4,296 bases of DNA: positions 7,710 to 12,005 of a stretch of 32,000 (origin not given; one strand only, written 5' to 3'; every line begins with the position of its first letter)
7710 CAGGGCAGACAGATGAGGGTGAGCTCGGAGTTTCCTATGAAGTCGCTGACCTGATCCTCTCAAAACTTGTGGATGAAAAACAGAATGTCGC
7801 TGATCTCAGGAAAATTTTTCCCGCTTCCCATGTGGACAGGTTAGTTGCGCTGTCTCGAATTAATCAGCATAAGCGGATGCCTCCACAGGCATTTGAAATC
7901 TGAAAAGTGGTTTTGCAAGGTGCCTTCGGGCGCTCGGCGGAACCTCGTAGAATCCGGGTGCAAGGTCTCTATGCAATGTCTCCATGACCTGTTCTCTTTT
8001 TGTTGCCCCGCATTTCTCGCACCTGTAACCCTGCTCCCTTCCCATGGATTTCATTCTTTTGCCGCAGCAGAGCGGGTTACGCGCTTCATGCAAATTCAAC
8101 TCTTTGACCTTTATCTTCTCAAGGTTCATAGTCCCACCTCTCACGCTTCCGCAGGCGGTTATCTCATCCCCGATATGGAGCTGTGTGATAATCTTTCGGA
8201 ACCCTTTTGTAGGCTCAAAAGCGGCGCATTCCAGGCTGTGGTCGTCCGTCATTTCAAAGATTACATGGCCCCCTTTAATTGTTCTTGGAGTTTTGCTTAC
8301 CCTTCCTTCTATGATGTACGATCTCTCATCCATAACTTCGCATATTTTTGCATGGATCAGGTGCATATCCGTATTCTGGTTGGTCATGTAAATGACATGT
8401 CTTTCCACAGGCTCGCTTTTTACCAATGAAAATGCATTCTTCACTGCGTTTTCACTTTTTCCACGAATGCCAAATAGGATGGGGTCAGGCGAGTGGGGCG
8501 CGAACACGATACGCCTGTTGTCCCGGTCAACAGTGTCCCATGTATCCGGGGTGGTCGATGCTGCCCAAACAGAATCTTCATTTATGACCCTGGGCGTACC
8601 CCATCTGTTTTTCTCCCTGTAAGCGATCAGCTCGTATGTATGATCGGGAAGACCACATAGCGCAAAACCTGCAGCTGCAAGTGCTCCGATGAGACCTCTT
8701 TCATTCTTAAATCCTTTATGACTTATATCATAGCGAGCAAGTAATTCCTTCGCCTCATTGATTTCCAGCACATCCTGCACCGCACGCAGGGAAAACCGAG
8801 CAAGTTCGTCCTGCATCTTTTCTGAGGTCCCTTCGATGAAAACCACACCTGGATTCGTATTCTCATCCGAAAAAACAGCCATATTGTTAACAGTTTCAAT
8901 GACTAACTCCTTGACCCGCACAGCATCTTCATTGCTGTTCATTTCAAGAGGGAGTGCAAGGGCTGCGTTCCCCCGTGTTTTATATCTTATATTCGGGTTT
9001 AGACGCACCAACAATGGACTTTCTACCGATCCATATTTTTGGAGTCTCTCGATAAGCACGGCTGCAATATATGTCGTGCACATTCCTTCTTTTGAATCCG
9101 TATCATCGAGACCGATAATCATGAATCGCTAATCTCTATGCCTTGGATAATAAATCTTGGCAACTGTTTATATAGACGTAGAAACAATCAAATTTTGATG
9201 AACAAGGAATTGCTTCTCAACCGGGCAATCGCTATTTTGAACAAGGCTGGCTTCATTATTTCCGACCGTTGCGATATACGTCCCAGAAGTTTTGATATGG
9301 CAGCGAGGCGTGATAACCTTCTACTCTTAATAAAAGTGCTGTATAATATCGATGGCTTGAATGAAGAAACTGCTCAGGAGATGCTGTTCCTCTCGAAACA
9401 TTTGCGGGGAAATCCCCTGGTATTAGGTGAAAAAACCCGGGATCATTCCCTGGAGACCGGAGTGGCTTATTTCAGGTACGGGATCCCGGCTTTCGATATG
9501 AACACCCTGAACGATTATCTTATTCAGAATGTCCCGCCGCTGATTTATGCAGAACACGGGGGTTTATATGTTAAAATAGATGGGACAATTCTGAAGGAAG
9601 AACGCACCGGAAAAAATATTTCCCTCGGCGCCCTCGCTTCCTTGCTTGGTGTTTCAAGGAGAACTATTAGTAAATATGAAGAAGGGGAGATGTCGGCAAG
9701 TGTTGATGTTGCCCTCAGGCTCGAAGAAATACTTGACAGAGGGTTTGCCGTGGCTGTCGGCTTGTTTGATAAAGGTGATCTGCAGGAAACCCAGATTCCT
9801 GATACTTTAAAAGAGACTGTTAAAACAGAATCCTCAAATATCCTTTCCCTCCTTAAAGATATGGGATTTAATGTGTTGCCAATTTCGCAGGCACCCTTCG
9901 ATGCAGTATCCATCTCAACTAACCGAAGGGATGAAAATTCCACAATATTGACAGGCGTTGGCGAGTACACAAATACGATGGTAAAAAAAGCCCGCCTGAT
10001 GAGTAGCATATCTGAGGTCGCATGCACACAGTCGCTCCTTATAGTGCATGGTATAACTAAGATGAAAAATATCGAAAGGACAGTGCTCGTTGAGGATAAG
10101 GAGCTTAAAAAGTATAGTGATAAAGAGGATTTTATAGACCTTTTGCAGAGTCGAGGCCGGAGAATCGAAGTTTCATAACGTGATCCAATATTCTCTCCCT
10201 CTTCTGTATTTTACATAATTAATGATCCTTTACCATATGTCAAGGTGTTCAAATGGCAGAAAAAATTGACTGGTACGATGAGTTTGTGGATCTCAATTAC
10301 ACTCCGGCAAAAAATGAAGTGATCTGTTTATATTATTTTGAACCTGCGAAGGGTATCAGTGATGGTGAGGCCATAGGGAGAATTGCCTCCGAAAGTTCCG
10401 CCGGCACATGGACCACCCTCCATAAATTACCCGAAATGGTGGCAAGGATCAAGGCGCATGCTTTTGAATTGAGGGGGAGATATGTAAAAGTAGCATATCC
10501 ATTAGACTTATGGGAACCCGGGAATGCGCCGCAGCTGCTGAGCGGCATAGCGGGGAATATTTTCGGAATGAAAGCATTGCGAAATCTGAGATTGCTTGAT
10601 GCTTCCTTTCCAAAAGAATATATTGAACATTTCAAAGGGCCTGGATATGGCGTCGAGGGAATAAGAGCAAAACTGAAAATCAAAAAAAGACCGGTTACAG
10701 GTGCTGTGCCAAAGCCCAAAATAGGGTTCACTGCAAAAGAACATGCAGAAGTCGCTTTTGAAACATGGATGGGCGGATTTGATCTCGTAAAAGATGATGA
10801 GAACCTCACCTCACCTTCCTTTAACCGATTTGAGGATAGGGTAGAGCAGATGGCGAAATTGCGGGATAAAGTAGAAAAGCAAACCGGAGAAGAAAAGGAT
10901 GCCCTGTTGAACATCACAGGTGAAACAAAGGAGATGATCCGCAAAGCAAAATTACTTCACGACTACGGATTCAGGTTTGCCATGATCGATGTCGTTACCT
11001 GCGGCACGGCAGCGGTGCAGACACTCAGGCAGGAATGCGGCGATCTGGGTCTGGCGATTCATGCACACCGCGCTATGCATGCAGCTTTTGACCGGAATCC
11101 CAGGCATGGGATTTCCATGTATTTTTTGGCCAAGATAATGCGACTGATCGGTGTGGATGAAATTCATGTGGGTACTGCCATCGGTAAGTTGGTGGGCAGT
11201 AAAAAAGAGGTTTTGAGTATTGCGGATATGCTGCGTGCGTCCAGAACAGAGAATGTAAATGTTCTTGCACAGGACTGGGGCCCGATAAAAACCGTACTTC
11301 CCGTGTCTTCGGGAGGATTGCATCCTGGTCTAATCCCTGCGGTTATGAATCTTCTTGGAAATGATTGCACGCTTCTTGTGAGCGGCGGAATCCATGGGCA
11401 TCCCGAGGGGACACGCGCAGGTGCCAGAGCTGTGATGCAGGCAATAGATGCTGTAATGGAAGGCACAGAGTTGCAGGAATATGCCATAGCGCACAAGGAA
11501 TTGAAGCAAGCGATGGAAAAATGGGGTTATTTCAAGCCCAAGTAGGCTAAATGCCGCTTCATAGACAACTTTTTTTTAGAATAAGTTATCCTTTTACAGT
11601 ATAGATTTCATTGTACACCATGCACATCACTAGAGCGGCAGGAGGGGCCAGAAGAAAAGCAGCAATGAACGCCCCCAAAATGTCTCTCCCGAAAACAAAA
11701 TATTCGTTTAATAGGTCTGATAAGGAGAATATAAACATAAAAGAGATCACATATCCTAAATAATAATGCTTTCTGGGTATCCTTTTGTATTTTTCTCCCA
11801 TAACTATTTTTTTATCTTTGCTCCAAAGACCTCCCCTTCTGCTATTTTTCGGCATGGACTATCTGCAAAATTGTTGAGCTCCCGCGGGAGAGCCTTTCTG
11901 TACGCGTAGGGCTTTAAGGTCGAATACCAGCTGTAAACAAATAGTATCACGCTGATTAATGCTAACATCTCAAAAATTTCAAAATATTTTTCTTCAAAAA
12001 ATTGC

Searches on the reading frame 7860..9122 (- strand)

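Call 5: search_protein_families(library=pfam, proteins=[window:7860-9122:-], max_evalue=0.01)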
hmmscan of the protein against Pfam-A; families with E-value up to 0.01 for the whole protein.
window:7860-9122:- (420 aa): 4 families
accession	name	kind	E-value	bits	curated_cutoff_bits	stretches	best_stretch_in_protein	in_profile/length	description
PF08489.16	TiaS_FLD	-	1.8e-38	131.6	21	1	142-254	2-116/116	TiaS FLD domain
PF22641.2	TiaS_TCKD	-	3.2e-27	95.9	27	1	2-137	1-153/156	TiaS TCKD domain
PF23783.1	Zn_ribbon_TiaS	-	3.6e-14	52.6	27.3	1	349-387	1-41/41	TiaS C-terminal zinc ribbon domain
PF01336.31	tRNA_anti-codon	-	0.00053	20.3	27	1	270-329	2-59/75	OB-fold nucleic acid binding domain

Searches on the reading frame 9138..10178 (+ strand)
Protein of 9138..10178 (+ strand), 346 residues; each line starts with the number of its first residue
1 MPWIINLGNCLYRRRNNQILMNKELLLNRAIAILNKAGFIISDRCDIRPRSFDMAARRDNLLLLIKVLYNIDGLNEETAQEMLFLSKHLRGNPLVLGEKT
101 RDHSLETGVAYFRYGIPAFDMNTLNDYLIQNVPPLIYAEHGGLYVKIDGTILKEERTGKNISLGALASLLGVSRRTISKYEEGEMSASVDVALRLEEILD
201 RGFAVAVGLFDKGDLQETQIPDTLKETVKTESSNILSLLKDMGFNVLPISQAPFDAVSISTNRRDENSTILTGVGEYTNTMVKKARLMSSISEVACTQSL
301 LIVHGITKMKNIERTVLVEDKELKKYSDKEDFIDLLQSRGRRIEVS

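Call 5: search_protein_families(library=pfam, proteins=[window:9138-10178:+], max_evalue=0.01)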
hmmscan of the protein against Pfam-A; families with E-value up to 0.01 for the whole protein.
window:9138-10178:+ (346 aa): 4 families
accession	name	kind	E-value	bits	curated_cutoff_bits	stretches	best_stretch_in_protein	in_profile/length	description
PF01381.28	HTH_3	-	3.3e-11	43.5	23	1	152-201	1-50/55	Helix-turn-helix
PF13560.12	HTH_31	-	6.2e-06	26.9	27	1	151-200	5-55/64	Helix-turn-helix domain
PF08279.18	HTH_11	-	6.7e-05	23.1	25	1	156-180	11-35/55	HTH domain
PF12844.13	HTH_19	-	0.00036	20.8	30.2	1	152-188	4-40/64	Helix-turn-helix domain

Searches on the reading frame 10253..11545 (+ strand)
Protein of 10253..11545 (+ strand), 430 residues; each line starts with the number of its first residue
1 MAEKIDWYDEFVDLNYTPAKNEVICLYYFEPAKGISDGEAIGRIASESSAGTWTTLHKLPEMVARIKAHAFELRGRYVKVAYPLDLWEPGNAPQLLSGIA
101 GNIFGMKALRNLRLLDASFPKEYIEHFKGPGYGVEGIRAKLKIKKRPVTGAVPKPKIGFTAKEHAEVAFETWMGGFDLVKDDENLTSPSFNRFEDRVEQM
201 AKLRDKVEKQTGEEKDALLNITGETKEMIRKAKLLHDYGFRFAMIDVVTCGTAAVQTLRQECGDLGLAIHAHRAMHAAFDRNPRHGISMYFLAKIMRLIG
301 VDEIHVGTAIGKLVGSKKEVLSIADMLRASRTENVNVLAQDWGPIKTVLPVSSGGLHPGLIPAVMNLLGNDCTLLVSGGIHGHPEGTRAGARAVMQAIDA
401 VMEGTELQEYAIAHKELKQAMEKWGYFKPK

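Call 5: search_protein_families(library=pfam, proteins=[window:10253-11545:+], max_evalue=0.01)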
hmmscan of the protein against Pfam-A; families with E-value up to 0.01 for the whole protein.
window:10253-11545:+ (430 aa): 2 families
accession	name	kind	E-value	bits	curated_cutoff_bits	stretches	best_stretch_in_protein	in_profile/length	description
PF00016.26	RuBisCO_large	-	1.3e-82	277.9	30.1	1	134-424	2-299/299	Ribulose bisphosphate carboxylase large chain, catalytic domain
PF02788.21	RuBisCO_large_N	-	2.6e-38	131.3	20.7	1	10-123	1-120/120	Ribulose bisphosphate carboxylase large chain, N-terminal domain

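Call 16: find_related_loci(query=window:10253-11545:+, collection=genome_contigs, flank=10000)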
Query window:10253-11545:+ (430 aa) in genome_contigs; peptide patterns used: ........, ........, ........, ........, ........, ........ (x = any residue, [..] = any of these).
89 stretches matched a pattern; 39 encode a relative of the query (tblastn E <= 1e-3); 39 distinct loci.
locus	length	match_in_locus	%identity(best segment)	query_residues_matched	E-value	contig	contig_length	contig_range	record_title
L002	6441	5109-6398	82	1-430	0e+0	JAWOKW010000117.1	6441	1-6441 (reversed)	MAG: Candidatus Methanoperedens sp. isolate bin_184_1 c_000045319095, whole genome shotgun sequence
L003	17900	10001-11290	82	1-430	0e+0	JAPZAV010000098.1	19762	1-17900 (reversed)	MAG: Candidatus Methanoperedens sp. isolate RifSed_csp2_16ft_3_45_12 RifSed_csp2_16ft_3_scaffold_3607, whole genome shot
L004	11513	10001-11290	80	1-430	0e+0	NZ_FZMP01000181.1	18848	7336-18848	Candidatus Methanoperedens nitroreducens isolate Mnv1, whole genome shotgun sequence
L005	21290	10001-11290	79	1-430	0e+0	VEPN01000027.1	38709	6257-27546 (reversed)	MAG: Candidatus Methanoperedens sp. isolate MnB_21 scaffold27, whole genome shotgun sequence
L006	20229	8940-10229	80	1-430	0e+0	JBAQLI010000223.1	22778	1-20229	MAG: Candidatus Methanoperedens sp. isolate MFD12032_ilm_asm_bin13 k127_34134, whole genome shotgun sequence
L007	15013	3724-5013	80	1-430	0e+0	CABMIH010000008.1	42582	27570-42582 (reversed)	uncultured archaeon isolate LFW-280_3_2 genome assembly, contig: LFW28032_16, whole genome shotgun sequence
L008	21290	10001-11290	80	1-430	0e+0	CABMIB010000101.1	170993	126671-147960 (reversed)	uncultured archaeon isolate LFW-280_3_1 genome assembly, contig: LFW28031_81, whole genome shotgun sequence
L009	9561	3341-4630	79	1-430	0e+0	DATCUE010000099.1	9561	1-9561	MAG TPA_asm: Candidatus Methanoperedens sp. isolate SMAG_U7350 k141_186257, whole genome shotgun sequence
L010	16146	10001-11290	79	1-430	0e+0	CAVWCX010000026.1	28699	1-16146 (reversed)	MAG: Candidatus Methanoperedenaceae archaeon isolate MFD03899.bin.2.194 genome assembly, contig: contig_62082, whole gen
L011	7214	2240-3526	78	1-429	0e+0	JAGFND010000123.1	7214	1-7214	MAG: Candidatus Methanoperedens sp. isolate Fe_173 PPOFJMJL_123, whole genome shotgun sequence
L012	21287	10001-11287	79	1-430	0e+0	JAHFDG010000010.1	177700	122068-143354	MAG: Candidatus Methanoperedens sp. isolate nzgw24 NODE_57_length_177701_cov_11.323116, whole genome shotgun sequence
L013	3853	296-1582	79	1-430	0e+0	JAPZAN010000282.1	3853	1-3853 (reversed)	MAG: Candidatus Methanoperedens sp. isolate SRVP18_hole-7m-from-trench_1_80cm_43_82 SRVP18_hole-7m-from-trench_1_80cm_sc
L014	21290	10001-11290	78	1-430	0e+0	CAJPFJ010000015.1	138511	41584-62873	Methanosarcinales archaeon isolate METP1 genome assembly, contig: CONTIG_15, whole genome shotgun sequence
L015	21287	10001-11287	79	1-430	0e+0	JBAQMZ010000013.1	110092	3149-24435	MAG: Candidatus Methanoperedens sp. isolate MFD12050_ilm_asm_bin25 k127_35661, whole genome shotgun sequence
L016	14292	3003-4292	79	1-430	0e+0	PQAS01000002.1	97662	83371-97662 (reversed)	MAG: Candidatus Methanoperedenaceae archaeon isolate FeB_1 FeB1_2, whole genome shotgun sequence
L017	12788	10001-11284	78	1-430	0e+0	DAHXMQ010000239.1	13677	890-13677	MAG TPA_asm: Candidatus Methanoperedenaceae archaeon isolate clean1623 k141_1358327, whole genome shotgun sequence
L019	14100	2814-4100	78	1-430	0e+0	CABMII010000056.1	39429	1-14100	uncultured archaeon isolate LFW-280_4 genome assembly, contig: LFW2804_149, whole genome shotgun sequence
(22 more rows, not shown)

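Call 64: search_protein_families(library=pfam, proteins=[L011:4008-4964:-, L017:11808-12755:-, L019:4207-4998:+, L019:5690-6445:-], max_evalue=0.001)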
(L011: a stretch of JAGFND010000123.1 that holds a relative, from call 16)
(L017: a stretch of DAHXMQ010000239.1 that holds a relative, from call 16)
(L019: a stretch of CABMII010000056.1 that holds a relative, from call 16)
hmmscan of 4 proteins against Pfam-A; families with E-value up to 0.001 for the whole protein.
L011:4008-4964:- (318 aa): 1 family
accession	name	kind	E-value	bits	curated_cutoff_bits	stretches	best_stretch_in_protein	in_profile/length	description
PF01008.23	IF-2B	-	1.5e-85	287.2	22.4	1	21-295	1-280/280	Initiation factor 2 subunit family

L017:11808-12755:- (315 aa): 1 family
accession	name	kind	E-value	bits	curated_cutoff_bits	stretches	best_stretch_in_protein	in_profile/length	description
PF01008.23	IF-2B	-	9.4e-91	304.3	22.4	1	15-289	1-280/280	Initiation factor 2 subunit family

L019:4207-4998:+ (263 aa): 1 family
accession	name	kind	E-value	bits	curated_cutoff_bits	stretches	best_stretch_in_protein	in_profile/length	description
PF13473.12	Cupredoxin_1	-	1.7e-07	31.6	27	1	61-142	19-104/104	Cupredoxin-like domain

L019:5690-6445:- (251 aa): 1 family
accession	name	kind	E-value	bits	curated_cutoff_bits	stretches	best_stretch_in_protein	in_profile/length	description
PF04055.27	Radical_SAM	-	4.3e-13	50.2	29.5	1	46-185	5-142/166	Radical SAM superfamily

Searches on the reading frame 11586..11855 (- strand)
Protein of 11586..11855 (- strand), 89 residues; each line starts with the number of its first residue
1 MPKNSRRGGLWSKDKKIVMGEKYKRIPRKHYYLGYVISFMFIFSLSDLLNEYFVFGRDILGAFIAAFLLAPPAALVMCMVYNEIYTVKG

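Call 5: search_protein_families(library=pfam, proteins=[window:11586-11855:-], max_evalue=0.01)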
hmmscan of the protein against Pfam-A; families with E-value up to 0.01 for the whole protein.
window:11586-11855:- (89 aa): 1 family
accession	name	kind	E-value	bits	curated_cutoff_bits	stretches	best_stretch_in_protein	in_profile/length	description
PF03169.20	OPT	-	0.0059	15.8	25.8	1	14-80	342-403/623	OPT oligopeptide transporter protein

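Call 45: search_protein_families(library=ncbifam, proteins=[window:11586-11855:-], max_evalue=0.01)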
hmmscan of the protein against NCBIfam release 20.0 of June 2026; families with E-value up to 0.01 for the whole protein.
window:11586-11855:- (89 aa): 0 families
